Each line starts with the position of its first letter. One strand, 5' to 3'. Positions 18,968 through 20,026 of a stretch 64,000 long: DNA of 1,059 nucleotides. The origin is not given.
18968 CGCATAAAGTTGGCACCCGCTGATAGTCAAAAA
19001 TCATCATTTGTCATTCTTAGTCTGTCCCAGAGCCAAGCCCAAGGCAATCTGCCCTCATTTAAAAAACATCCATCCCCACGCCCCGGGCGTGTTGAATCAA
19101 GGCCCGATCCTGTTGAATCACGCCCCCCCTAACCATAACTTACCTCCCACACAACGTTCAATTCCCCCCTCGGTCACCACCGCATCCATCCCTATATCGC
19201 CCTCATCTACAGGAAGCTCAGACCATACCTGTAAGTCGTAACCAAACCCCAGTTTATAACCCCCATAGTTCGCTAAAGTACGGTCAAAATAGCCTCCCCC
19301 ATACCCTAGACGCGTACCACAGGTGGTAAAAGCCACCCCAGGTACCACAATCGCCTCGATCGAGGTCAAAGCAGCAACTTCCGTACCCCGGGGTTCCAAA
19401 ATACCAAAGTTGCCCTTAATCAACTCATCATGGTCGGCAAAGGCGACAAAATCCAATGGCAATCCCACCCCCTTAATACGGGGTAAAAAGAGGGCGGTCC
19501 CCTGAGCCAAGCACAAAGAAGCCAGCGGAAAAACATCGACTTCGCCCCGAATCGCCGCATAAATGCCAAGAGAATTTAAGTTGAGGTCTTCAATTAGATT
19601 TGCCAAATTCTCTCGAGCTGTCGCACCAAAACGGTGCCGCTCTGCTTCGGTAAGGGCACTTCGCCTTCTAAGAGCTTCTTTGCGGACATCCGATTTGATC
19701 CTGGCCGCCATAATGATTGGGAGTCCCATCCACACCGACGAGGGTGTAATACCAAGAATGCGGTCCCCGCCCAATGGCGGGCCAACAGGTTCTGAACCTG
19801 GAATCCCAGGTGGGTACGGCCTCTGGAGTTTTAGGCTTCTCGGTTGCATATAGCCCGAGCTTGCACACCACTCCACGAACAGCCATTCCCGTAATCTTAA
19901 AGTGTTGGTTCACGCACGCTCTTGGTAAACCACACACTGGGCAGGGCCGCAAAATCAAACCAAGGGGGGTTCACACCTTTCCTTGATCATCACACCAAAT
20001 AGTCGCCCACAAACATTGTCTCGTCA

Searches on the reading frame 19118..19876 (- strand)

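Call 12: search_protein_families(library=pfam, proteins=[window:19118-19876:-], max_evalue=0.001)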
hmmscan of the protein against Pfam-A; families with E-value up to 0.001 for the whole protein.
window:19118-19876:- (252 aa): 1 family
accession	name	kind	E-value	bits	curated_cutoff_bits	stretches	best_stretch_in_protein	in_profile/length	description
PF01812.26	5-FTHF_cyc-lig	-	3.8e-31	108.9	27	1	61-236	1-186/186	5-formyltetrahydrofolate cyclo-ligase family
